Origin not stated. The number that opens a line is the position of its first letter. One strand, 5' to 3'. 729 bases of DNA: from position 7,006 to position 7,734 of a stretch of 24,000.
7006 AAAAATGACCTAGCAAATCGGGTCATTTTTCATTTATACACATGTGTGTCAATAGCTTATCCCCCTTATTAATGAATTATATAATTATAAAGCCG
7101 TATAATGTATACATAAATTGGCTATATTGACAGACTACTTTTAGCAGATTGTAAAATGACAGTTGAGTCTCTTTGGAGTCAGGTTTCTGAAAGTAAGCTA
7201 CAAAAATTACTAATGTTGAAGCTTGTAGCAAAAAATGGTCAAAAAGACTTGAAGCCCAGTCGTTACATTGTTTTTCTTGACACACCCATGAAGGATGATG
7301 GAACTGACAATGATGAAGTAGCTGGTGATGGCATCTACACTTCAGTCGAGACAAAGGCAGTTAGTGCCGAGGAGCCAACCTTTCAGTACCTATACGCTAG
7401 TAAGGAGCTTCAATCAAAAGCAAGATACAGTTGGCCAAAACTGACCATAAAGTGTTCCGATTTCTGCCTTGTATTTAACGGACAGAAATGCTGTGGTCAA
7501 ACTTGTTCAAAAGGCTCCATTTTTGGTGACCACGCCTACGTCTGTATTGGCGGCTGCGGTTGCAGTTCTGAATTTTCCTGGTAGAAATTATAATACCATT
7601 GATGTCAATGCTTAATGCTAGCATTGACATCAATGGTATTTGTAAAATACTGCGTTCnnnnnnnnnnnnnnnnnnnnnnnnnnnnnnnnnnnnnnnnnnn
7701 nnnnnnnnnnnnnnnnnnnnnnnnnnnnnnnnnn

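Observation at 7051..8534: Abrupt AT-rich two-gene insert: Cys-rich protein plus CPBP intramembrane protease, framed by an 8-nt direct repeat and abutting IS debris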

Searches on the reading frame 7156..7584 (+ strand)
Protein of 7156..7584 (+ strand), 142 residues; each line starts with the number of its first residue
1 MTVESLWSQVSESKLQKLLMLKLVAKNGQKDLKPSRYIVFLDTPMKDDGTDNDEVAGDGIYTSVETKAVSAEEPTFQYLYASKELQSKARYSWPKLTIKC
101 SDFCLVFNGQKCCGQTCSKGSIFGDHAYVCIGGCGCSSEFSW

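Call 4: search_protein_families(library=pfam, proteins=[window:7156-7584:+], max_evalue=1)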
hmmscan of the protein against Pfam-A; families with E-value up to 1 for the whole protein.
window:7156-7584:+ (142 aa): 0 families

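Call 5: search_protein_families(library=ncbifam, proteins=[window:7156-7584:+], max_evalue=1)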
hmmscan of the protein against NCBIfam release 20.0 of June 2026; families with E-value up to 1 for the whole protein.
window:7156-7584:+ (142 aa): 2 families
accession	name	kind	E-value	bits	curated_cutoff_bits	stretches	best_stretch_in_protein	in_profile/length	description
NF041940.1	choice_anch_X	domain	1.5e-07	31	25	1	44-63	2-21/37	choice-of-anchor X domain-containing protein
TIGR03503.1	TIGR03503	hypoth_equivalog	0.019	13.9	305.6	1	44-65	156-177/374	TIGR03503 family protein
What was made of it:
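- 7156..7584 (+): 5'-truncated gene for a small disulfide-rich protein (142 aa, 8 Cys; WP_129600237.1). It has an N-terminal beta-sandwich domain with a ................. (choice-of-anchor X) motif at residues 44-63, a disordered linker at about 73-92, and a Cys-rich C-terminal domain at 95-142. It lacks the signal peptide of its family. NF041940 scores 31 bits against a cutoff of 25 (call 5).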

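Call 9: find_homologous_proteins(query=window:7156-7584:+, max_evalue=0.01)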
Query window:7156-7584:+ (142 aa): 1 proteins with E <= 0.01 among 5 candidates.
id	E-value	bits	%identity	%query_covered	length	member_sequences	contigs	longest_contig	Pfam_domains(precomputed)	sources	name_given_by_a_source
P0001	4.3e-92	324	100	100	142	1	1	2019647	-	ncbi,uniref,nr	ncbi:choice-of-anchor X domain-containing protein [Spirosoma sordidisoli]|uniref:Uncharacterized pro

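Call 15: search_protein_representatives(protein=window:7156-7584:+)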
Query: 142 residues. Proteins with E-value up to 0.001 (for the whole library): 23; up to 1e-10: 6; up to 1e-30: 2. The best 23 are listed.
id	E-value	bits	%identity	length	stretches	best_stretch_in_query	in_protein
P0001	1.4e-92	323.6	100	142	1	1-142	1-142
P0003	5.4e-44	166.0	56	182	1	1-140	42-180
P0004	1.9e-16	76.7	37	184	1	1-141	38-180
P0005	2.6e-15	73.0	52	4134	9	45-81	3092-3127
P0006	5.9e-14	68.6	36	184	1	1-141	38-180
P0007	1.5e-11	60.8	51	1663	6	43-78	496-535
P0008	5.0e-08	49.4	43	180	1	40-137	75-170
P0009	1.4e-07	47.9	52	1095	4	45-78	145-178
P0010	1.6e-06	44.6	54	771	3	43-63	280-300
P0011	2.6e-06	43.8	61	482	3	43-79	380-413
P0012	1.4e-05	41.5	52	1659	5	44-65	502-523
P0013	3.7e-05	40.1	49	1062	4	43-78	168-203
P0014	7.0e-05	39.2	40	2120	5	46-112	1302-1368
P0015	8.8e-05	38.9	35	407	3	18-85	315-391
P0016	8.8e-05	38.9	43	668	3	41-71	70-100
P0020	4.5e-04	36.6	44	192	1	40-136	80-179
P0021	4.9e-04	36.5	33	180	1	38-136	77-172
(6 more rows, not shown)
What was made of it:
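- Closest known: Choice-of-anchor X domain proteins. Same: The same motif recurs in large surface proteins found in call 15.
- Tried and rejected: The exhaustive HMMER search was needed to find the family (call 15).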

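Call 21: find_homologous_proteins(query=A1, max_evalue=0.001)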
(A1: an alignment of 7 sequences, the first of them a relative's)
Query A1 (7 sequences) (142 aa, profile of the alignment): 33 proteins with E <= 0.001 among 1957 candidates.
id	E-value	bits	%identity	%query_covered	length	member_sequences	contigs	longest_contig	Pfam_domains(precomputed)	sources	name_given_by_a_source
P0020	1.8e-54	202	36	63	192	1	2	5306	-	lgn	-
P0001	6.7e-53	197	100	100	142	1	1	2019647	-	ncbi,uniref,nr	ncbi:choice-of-anchor X domain-containing protein [Spirosoma sordidisoli]|uniref:Uncharacterized pro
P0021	3.2e-52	195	27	92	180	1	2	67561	-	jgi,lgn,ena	-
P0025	2.4e-9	55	32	62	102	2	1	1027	-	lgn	-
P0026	5.0e-9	54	60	18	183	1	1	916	-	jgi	jgi:hypothetical protein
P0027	3.0e-8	52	85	14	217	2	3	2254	-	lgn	-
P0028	7.4e-8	50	40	40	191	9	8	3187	-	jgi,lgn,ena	-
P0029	8.1e-8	50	38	50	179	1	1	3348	-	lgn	-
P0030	2.1e-7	49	68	13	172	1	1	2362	-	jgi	jgi:hypothetical protein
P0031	2.3e-6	46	71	17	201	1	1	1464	-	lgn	-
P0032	2.6e-6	45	45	28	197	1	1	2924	-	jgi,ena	-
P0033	3.0e-6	45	59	20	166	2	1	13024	-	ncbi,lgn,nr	ncbi:MAG: hypothetical protein KBC56_06915 [Flavobacterium sp.]|nr:hypothetical protein [Flavobacter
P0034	3.7e-6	45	41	40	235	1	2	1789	-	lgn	-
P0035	4.7e-6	45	32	54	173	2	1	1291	-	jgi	jgi:hypothetical protein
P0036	5.8e-6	44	28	58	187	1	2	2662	-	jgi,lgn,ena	-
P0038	8.2e-6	44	31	68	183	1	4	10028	-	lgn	-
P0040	9.2e-6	44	56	18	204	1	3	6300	-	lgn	-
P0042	1.3e-5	43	33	57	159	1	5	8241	-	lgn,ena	-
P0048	3.0e-4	39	52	20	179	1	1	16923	-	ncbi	-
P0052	5.0e-4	38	37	42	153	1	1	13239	-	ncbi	ncbi:MAG: hypothetical protein ACK4TA_14925 [Saprospiraceae bacterium]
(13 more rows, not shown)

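Call 22: find_encoding_contigs(protein=P0021, flank=6000, max_places=3)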
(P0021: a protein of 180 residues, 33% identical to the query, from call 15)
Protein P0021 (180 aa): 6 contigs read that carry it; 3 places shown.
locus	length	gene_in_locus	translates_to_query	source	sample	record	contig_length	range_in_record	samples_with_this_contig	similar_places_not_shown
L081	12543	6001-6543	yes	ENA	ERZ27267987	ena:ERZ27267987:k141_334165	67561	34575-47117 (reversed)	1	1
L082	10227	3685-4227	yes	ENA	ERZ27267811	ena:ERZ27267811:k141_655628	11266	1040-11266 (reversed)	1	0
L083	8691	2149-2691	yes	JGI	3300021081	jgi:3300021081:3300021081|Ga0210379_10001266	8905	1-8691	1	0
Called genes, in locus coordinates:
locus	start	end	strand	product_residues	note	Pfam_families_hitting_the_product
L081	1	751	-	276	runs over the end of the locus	PF20434:BD-FAE (faint), PF00561:Abhydrolase_1, PF12146:Hydrolase_4, PF12697:Abhydrolase_6 (weak)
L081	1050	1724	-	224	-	-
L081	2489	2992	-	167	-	PF00903:Glyoxalase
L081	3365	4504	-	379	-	PF07995:GSDH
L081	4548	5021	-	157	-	PF10027:DUF2269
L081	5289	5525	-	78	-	-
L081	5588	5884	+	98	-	-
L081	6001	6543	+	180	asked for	-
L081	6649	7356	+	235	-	PF02517:Rce1-like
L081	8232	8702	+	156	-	PF08818:DUF1801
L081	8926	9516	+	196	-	PF27161:HI_0983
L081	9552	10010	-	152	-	-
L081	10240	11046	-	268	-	-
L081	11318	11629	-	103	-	PF13560:HTH_31 (weak), PF01381:HTH_3, PF12844:HTH_19 (weak)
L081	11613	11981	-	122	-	PF05973:Gp49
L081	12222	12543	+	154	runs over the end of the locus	PF00903:Glyoxalase, PF18029:Glyoxalase_6 (weak)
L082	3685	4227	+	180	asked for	-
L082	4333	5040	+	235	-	PF02517:Rce1-like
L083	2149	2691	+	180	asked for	-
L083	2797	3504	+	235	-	PF02517:Rce1-like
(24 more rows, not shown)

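Call 23: find_encoding_contigs(protein=P0003, flank=6000, max_places=3)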
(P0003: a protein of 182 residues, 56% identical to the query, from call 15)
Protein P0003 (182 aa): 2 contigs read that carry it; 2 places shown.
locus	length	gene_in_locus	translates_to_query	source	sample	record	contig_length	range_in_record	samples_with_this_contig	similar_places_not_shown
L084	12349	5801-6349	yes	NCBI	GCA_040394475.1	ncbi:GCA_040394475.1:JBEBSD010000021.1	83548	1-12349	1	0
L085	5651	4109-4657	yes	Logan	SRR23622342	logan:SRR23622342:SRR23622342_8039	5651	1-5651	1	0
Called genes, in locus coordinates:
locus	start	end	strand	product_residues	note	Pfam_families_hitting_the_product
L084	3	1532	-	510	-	?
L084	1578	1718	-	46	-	-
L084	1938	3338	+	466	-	PF01408:GFO_IDH_MocA, PF19051:GFO_IDH_MocA_C2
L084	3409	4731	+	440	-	PF12698:ABC2_membrane_3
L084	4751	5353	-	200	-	PF00027:cNMP_binding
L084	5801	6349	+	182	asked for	-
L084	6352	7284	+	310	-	PF02517:Rce1-like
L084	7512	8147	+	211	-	PF00005:ABC_tran, PF13304:AAA_21 (faint)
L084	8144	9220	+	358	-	-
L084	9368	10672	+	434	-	PF05448:AXE1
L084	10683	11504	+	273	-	PF01048:PNP_UDP_1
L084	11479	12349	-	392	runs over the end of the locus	-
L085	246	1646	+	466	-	PF01408:GFO_IDH_MocA, PF19051:GFO_IDH_MocA_C2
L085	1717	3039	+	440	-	PF12698:ABC2_membrane_3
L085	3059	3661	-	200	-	PF00027:cNMP_binding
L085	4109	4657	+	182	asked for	-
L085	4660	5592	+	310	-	PF02517:Rce1-like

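Call 24: find_encoding_contigs(protein=P0020, flank=6000, max_places=3)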
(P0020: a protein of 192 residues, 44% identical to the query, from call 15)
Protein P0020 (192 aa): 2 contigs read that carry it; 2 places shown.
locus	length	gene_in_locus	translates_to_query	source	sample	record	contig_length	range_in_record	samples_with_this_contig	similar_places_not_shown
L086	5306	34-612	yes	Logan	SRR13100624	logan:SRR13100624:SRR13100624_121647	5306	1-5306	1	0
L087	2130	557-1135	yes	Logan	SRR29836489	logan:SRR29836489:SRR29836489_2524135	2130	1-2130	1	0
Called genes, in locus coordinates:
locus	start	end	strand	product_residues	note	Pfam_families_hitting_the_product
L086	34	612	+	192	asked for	-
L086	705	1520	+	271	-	PF02517:Rce1-like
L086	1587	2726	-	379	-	PF13229:Beta_helix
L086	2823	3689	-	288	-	PF13641:Glyco_tranf_2_3, PF00535:Glycos_transf_2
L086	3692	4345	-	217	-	PF25087:GMPPB_C (faint), PF00132:Hexapep, PF14602:Hexapep_2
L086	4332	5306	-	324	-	?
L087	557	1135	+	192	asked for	-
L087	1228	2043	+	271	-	PF02517:Rce1-like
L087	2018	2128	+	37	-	?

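Call 26: find_encoding_contigs(protein=P0004, flank=6000, max_places=2)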
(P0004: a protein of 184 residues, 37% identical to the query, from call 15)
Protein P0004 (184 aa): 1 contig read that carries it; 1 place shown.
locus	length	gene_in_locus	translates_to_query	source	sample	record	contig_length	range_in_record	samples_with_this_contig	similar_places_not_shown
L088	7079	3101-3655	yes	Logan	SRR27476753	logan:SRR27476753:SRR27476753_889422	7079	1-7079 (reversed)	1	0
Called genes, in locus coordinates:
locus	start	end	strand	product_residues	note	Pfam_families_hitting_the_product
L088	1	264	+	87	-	?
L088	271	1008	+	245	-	PF02517:Rce1-like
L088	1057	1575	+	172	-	PF02517:Rce1-like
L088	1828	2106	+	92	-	PF05015:HigB-like_toxin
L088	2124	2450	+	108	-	PF01381:HTH_3 (weak)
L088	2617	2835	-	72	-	PF01381:HTH_3 (weak)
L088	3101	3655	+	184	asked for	-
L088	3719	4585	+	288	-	PF02517:Rce1-like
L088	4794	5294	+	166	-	PF00005:ABC_tran, PF09818:ABC_ATPase (weak)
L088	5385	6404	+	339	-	PF02126:PTE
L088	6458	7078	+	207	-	?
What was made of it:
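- On Class II bacteriocin / Abi-immunity loci: ABC ATPase genes follow the CPBP only in L084 and L088 (calls 23, 26).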

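Call 27: find_encoding_contigs(protein=P0008, flank=6000, max_places=2)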
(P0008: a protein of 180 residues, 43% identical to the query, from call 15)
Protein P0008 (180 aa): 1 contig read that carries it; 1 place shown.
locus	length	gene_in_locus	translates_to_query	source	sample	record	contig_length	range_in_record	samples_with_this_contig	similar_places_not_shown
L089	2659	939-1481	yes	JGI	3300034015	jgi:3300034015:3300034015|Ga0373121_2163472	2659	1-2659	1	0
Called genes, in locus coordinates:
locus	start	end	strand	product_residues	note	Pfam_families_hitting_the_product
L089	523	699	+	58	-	PF08281:Sigma70_r4_2 (weak), PF00196:GerE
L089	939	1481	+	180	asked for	-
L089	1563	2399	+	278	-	PF02517:Rce1-like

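Call 31: find_encoding_contigs(protein=P0033, flank=5000, max_places=2)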
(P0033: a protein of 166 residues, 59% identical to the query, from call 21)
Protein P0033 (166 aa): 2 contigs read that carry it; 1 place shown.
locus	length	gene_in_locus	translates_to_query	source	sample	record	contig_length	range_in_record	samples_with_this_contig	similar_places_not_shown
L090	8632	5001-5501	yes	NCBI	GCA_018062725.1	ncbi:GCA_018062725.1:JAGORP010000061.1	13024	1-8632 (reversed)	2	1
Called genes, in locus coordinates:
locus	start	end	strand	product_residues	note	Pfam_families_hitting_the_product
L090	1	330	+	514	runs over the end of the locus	PF28494:GlyRS_ins_1, PF00587:tRNA-synt_2b, PF03129:HGTP_anticodon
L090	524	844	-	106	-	PF12840:HTH_20 (weak), PF01022:HTH_5 (weak)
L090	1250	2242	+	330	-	PF00072:Response_reg, PF04397:LytTR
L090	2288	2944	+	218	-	PF00072:Response_reg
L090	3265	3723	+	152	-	-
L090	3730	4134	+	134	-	-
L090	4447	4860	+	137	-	-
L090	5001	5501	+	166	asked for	-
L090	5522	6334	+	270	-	PF02517:Rce1-like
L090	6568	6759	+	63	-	-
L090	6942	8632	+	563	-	?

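Call 32: find_encoding_contigs(protein=P0048, flank=5000, max_places=2)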
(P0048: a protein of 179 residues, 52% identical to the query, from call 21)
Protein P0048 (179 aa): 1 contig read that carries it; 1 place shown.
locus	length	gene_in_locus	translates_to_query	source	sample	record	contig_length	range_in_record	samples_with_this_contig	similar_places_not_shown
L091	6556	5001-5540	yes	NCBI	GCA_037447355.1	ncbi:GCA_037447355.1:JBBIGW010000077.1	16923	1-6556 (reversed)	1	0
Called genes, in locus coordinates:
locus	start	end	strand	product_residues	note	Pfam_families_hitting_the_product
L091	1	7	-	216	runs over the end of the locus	PF00072:Response_reg, PF00196:GerE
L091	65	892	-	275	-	PF07730:HisKA_3 (weak), PF02518:HATPase_c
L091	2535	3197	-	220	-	PF00072:Response_reg, PF00196:GerE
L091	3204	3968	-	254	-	PF02518:HATPase_c, PF13581:HATPase_c_2 (weak)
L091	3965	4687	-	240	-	-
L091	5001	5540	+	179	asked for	-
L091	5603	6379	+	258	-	PF02517:Rce1-like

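Call 33: find_encoding_contigs(protein=P0038, flank=5000, max_places=2)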
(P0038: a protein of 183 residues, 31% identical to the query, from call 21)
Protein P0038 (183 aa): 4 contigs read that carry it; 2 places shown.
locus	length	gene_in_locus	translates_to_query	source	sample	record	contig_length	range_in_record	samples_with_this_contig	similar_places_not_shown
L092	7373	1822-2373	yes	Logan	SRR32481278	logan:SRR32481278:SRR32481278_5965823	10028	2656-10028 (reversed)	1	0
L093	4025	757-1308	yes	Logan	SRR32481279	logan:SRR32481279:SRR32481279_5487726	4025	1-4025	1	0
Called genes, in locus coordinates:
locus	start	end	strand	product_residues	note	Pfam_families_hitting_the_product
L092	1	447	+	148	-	?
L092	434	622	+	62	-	-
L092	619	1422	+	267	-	PF01790:LGT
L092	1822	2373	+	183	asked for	-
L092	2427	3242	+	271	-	PF02517:Rce1-like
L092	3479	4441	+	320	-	PF10077:DUF2314 (weak)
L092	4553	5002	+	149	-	PF00034:Cytochrom_C (weak)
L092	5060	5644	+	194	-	-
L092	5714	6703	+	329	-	-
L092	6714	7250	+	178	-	-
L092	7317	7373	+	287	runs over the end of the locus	PF19777:DUF6263 (weak)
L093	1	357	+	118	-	?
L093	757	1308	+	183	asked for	-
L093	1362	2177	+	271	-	PF02517:Rce1-like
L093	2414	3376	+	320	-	PF10077:DUF2314 (weak)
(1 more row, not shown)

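Call 36: search_protein_families(library=ncbifam, proteins=[P0003, P0004, P0021, P0033, P0048, P0038, P0028, L084:6352-7284:+, L090:5522-6334:+, L081:6649-7356:+], max_evalue=0.1)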
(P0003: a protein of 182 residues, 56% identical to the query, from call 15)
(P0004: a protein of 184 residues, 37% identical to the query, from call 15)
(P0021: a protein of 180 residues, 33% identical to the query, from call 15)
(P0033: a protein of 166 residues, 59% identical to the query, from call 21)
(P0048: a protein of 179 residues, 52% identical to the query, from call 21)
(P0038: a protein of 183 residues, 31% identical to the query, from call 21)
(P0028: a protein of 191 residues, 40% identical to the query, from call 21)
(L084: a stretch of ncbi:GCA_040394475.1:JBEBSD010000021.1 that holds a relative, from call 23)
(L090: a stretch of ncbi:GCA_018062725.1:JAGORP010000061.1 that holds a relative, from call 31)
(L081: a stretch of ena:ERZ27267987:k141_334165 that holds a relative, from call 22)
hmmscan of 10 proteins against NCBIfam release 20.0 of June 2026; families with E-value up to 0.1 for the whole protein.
P0003 (182 aa): 1 family
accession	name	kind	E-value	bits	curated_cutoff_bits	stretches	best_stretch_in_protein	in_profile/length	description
NF041940.1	choice_anch_X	domain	0.0021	17.7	25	1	84-103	1-20/37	choice-of-anchor X domain-containing protein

P0004 (184 aa): 1 family
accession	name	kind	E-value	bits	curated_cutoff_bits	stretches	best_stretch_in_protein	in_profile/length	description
NF041940.1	choice_anch_X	domain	0.011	15.4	25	1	81-101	1-21/37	choice-of-anchor X domain-containing protein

P0021 (180 aa): 1 family
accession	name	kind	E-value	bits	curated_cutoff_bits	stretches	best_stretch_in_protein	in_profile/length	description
NF041940.1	choice_anch_X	domain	3.6e-06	26.6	25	1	84-101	3-20/37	choice-of-anchor X domain-containing protein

P0033 (166 aa): 1 family
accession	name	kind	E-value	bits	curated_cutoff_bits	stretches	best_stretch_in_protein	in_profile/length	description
NF041940.1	choice_anch_X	domain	0.00026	20.7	25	1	70-89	2-21/37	choice-of-anchor X domain-containing protein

P0048 (179 aa): 1 family
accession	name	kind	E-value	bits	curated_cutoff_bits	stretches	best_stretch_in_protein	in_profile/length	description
NF041940.1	choice_anch_X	domain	0.00012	21.8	25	1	76-93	4-21/37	choice-of-anchor X domain-containing protein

P0038 (183 aa): 0 families

P0028 (191 aa): 3 families
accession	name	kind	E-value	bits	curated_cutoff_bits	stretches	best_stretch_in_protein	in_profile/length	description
NF041940.1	choice_anch_X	domain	0.0001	21.9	25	1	83-103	1-21/37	choice-of-anchor X domain-containing protein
NF050142.1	PG1828_fam_lipo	equivalog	0.0022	18.7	50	1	1-45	1-43/59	PG1828 family lipoprotein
NF053689.1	BamJ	equivalog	0.033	14.4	100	1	1-62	1-68/184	BamJ family beta-barrel-assembly machinery protein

L084:6352-7284:+ (310 aa): 6 families
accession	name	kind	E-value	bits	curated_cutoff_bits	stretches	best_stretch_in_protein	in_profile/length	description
NF041647.1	ABC_perm_CPBP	equivalog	3e-10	39.5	435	1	64-238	456-631/636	ABC transporter permease subunit/CPBP intramembrane protease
NF040589.1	CPBP_Synerg_MrtS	equivalog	1.9e-08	34.7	130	1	122-234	52-160/170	Synerg-CTERM system glutamic-type intramembrane protease MrtS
NF033192.3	CPBP_JDVT_MrtJ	equivalog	0.00021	21.9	75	1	154-238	10-96/98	JDVT-CTERM system glutamic-type intramembrane protease MrtJ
NF011365.0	PRK14784.1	equivalog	0.0047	17.1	181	1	118-190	72-142/160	lipoprotein signal peptidase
NF040594.1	CPBP_fam_MrtC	equivalog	0.006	16.3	195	1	112-202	88-176/221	myxosortase MrtC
NF050068.1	Rv0804_CPBP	equivalog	0.0067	16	200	1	155-231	106-183/197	Rv0804 family intramembrane glutamic endopeptidase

L090:5522-6334:+ (270 aa): 2 families
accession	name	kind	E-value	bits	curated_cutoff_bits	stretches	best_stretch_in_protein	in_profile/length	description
NF033192.3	CPBP_JDVT_MrtJ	equivalog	0.0091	16.7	75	1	116-163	7-55/98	JDVT-CTERM system glutamic-type intramembrane protease MrtJ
NF041647.1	ABC_perm_CPBP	equivalog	0.019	13.7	435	0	109-211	545-629/636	ABC transporter permease subunit/CPBP intramembrane protease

L081:6649-7356:+ (235 aa): 4 families
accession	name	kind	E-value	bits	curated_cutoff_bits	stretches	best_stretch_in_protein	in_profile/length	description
NF041647.1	ABC_perm_CPBP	equivalog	2.7e-08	33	435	1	9-172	455-628/636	ABC transporter permease subunit/CPBP intramembrane protease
NF033192.3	CPBP_JDVT_MrtJ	equivalog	4.2e-06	27.4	75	1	89-172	5-93/98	JDVT-CTERM system glutamic-type intramembrane protease MrtJ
NF040589.1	CPBP_Synerg_MrtS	equivalog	4.9e-06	26.8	130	1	90-171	81-160/170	Synerg-CTERM system glutamic-type intramembrane protease MrtS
NF040914.1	Mrt_core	domain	0.021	14.9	100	1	89-173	8-100/108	myxosortase family intramembrane protease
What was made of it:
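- On Myxosortase-type sorting systems (MrtX/MrtC/MrtP, MrtJ, MrtS): The picture is similar for partner CPBPs in L084, L081 and L090 (call 36).
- Closest known: Choice-of-anchor X domain proteins. Different: Most other cassette members score below the cutoff (call 36).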

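Call 44: predict_structure(alignment_id=A2)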
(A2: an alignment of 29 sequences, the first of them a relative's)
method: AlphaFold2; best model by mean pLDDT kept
length: 142 residues; sequences in the alignment: 29
mean_pLDDT: 72.8   pTM: 0.50
mean pLDDT of the five models: 72.8, 70.7, 69.1, 68.6, 67.2
residues with pLDDT >= 90: 24; 70-90: 73; 50-70: 20; < 50: 25
segments of 3 or more residues with pLDDT < 50: 73-92, 121-124
pLDDT, mean of each block of 10 residues (from residue 1): 81 81 83 85 90 94 83 42 41 59 77 76 53 75 69
secondary structure, 60 per line:
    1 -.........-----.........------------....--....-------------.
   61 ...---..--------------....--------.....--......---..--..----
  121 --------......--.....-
elements in order: E2-10 E16-24 E37-40 E43-46 E60-63 H83-86 E95-99 E102-107 E129-134 E137-141
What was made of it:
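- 7156..7584 (+): AF2 model: overall pLDDT 72.8, N-domain 81-94 (call 44).
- The AF2 model has a disordered linker at 73-92 that would be accessible to a protease (call 44).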
